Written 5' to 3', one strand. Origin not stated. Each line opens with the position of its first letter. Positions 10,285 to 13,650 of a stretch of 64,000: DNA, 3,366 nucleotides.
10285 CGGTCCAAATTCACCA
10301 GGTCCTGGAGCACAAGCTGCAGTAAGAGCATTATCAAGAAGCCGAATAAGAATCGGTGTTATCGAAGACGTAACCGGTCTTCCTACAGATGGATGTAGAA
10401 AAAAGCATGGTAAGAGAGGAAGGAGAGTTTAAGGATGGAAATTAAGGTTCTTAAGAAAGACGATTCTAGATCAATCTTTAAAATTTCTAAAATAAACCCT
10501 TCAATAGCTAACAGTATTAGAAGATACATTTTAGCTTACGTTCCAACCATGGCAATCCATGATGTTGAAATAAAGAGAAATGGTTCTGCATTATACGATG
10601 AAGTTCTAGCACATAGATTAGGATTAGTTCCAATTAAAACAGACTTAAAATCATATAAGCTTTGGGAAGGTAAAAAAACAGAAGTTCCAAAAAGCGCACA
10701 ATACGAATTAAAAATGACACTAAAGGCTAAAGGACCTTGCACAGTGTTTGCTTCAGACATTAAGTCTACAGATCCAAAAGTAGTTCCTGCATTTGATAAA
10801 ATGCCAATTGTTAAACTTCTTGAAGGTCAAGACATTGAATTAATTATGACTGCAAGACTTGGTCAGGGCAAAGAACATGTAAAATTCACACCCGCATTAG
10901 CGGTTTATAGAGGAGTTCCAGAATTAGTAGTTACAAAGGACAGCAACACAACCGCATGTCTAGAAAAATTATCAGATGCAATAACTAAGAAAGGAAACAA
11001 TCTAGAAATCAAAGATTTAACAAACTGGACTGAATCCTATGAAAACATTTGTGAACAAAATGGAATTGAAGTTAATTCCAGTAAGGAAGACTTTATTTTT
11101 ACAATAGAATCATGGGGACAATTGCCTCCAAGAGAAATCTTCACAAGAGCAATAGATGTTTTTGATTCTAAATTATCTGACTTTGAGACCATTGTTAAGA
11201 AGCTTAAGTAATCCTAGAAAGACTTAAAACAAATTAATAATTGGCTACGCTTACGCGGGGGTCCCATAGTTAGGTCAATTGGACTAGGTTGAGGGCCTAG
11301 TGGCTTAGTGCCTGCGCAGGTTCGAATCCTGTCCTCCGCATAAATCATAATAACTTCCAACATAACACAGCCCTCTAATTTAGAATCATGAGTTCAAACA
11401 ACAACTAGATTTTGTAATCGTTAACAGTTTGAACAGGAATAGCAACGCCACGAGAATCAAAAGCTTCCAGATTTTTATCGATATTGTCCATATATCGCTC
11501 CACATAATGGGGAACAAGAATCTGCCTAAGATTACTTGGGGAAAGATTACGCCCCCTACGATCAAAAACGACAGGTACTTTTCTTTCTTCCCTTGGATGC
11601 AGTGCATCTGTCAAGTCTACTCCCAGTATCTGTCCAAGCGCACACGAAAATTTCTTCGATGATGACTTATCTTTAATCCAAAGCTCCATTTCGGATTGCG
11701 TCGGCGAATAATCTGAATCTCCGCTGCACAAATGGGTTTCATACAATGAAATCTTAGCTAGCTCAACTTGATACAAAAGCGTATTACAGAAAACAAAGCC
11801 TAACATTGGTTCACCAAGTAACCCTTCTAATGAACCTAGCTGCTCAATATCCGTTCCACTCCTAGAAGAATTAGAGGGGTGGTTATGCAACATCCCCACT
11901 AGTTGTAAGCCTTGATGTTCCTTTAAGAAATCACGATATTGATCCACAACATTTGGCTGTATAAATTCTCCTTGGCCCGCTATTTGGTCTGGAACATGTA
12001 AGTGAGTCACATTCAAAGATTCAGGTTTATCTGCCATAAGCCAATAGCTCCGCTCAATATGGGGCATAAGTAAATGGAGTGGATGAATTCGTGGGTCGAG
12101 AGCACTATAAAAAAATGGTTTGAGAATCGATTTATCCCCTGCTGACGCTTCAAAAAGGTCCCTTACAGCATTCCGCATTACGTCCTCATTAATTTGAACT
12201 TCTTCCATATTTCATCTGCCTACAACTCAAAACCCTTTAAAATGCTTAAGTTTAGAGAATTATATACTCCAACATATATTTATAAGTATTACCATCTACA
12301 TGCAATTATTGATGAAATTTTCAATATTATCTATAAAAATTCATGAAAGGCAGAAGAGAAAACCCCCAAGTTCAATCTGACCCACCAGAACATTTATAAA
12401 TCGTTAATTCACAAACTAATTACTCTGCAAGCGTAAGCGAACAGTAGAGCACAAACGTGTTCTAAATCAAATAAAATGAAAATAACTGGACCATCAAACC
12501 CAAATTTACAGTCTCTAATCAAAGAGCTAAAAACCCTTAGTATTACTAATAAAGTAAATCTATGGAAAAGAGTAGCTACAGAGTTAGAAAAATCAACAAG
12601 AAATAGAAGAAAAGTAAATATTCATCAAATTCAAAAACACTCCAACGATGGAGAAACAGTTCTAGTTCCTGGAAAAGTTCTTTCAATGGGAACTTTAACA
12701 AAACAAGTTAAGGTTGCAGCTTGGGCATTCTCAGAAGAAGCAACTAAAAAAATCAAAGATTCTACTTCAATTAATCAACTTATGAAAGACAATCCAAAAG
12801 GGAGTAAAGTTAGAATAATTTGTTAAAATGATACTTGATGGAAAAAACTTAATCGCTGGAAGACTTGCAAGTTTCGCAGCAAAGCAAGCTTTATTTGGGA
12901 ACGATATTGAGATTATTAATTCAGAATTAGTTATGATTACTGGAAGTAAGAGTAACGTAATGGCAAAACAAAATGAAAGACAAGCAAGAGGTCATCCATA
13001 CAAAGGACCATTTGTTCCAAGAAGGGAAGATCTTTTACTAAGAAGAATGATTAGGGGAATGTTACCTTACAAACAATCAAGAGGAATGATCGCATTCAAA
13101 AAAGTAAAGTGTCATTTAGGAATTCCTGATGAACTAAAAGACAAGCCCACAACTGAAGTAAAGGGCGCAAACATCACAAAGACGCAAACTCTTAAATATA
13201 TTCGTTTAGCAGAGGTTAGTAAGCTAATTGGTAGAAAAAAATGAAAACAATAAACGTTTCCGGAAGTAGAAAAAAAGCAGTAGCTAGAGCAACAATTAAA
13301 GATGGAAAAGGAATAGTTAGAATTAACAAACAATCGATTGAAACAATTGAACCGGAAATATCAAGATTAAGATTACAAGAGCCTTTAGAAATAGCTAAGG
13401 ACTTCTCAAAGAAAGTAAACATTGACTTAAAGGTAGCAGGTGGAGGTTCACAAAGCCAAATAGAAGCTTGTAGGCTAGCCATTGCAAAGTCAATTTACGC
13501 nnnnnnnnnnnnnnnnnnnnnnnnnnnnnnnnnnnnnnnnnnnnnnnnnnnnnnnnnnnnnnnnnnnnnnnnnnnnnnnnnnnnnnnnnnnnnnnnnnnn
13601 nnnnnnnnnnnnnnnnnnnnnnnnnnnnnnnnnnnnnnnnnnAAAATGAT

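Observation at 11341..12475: GC-rich ~1.1-kb insertion with a JAMM/MPN-like gene directly 3' of tRNA-Leu(GAG), splitting two ribosomal operons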

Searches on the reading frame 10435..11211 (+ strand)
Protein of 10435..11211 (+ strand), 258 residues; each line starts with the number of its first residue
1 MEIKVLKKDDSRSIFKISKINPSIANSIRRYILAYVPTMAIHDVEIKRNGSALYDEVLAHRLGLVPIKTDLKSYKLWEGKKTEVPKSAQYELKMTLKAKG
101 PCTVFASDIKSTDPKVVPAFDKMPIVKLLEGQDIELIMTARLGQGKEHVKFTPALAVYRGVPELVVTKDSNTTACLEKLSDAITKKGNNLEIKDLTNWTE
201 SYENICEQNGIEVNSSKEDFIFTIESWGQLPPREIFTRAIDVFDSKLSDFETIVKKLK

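Call 16: find_related_loci(query=window:10435-11211:+, collection=genome_contigs, flank=4000)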
Query window:10435-11211:+ (258 aa) in genome_contigs; peptide patterns used: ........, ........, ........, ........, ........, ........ (x = any residue, [..] = any of these).
131 stretches matched a pattern; 7 encode a relative of the query (tblastn E <= 1e-3); 7 distinct loci.
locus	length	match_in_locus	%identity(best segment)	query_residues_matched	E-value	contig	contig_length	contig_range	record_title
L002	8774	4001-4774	89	1-258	5e-161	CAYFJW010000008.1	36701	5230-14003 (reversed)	MAG TPA_asm: Candidatus Woesearchaeota archaeon isolate ERP019367_co2_61 genome assembly, contig: NODE_932_length_36701_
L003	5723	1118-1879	83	1-254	2e-147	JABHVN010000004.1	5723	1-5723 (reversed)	MAG: Candidatus Woesearchaeota archaeon isolate SI047_bin109 k141_162076, whole genome shotgun sequence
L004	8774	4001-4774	79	1-258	8e-145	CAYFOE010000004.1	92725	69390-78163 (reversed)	MAG TPA_asm: Candidatus Woesearchaeota archaeon isolate ERP019367_co1_77 genome assembly, contig: NODE_319_length_92725_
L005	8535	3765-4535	56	1-258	3e-91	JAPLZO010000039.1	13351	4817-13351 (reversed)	MAG: Candidatus Woesearchaeota archaeon isolate LacPavin_0920_SED5_MAG_27_11 LacPavin_0920_SED5_scaffold_2168572, whole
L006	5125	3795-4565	55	1-258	1e-90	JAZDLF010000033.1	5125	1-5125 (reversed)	MAG: Candidatus Woesearchaeota archaeon isolate MEGAHIT-group-0.579 k141_3764964, whole genome shotgun sequence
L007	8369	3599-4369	71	1-257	5e-127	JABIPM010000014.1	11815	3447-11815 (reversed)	MAG: Candidatus Woesearchaeota archaeon isolate SI072_bin118 k141_1760710, whole genome shotgun sequence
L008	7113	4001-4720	44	14-258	1e-59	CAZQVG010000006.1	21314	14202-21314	MAG TPA_asm: Candidatus Woesearchaeota archaeon isolate binchicken_co64_117 genome assembly, contig: NODE_1696_length_21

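Call 34: search_protein_families(library=pfam, proteins=[L004:4912-5271:-, L004:5275-5544:-, L002:4854-5072:+, L002:5069-5326:+], max_evalue=0.1)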
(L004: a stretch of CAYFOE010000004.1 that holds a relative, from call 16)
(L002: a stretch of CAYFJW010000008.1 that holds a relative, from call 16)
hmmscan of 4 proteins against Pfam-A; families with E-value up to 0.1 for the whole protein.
L004:4912-5271:- (119 aa): 1 family
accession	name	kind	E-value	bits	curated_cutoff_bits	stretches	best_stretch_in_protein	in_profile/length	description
PF21057.2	Hikeshi-like_C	-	0.0084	16.4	27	1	82-118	7-39/58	Hikeshi-like, C-terminal domain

L004:5275-5544:- (89 aa): 0 families

L002:4854-5072:+ (72 aa): 3 families
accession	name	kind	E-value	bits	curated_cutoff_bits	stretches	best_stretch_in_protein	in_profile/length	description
PF24434.1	DUF7557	-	0.002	18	25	1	2-34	1-32/45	Family of unknown function (DUF7557)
PF10884.14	DUF2683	-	0.03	15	27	1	2-67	2-62/66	Protein of unknown function (DUF2683)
PF08822.17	DUF1804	-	0.031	14.6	29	1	17-65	55-103/164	Protein of unknown function (DUF1804)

L002:5069-5326:+ (85 aa): 1 family
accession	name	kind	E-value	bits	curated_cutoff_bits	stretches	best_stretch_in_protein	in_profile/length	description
PF05016.21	ParE_toxin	-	1.7e-07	32.1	23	1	5-82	1-89/89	ParE toxin of type II toxin-antitoxin system, parDE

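Call 62: find_related_loci(query=L004:4912-5271:-, collection=viral_contigs, flank=6000)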
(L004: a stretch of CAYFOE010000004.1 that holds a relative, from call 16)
Query L004:4912-5271:- (119 aa) in viral_contigs; peptide patterns used: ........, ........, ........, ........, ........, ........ (x = any residue, [..] = any of these).
7 stretches matched a pattern, but none encodes a relative of the query by tblastn (E <= 1e-3).

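Call 88: search_protein_families(library=padloc, proteins=[L004:4912-5271:-, L004:5275-5544:-, L002:4854-5072:+, L002:5069-5326:+], max_evalue=0.01)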
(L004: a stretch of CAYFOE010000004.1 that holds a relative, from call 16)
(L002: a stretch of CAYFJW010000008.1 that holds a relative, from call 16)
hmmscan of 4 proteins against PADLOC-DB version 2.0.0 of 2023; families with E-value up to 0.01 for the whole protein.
L004:4912-5271:- (119 aa): 0 families

L004:5275-5544:- (89 aa): 0 families

L002:4854-5072:+ (72 aa): 0 families

L002:5069-5326:+ (85 aa): 0 families

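Call 89: search_protein_families(library=ncbifam, proteins=[L004:4912-5271:-, L004:5275-5544:-], max_evalue=0.01)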
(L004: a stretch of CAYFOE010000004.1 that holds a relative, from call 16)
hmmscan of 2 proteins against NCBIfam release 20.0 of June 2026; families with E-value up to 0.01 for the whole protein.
L004:4912-5271:- (119 aa): 0 families

L004:5275-5544:- (89 aa): 0 families

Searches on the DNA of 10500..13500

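Call 13: search_rna_families(source=window, start=10500, end=13500, threshold=evalue, max_evalue=1)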
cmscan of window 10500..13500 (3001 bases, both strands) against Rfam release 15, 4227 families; matches with E-value up to 1: 2.
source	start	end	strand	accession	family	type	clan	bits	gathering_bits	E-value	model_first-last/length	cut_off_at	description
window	11255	11340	+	RF00005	tRNA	Gene; tRNA;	CL00001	45.4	29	8.9e-08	1-71/71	no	tRNA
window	11371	11519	+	RF01500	Afu_198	Gene; snRNA; snoRNA; CD-box;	-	19.6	40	0.96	1-149/149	no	A. fumigatus snoRNA Afu_198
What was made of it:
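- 11255..11340 (+): tRNA-Leu(GAG), intact, with a long variable arm and no encoded CCA. It is the conserved anchor of the hot spot. Rfam RF00005 45.4 bits (call 13).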
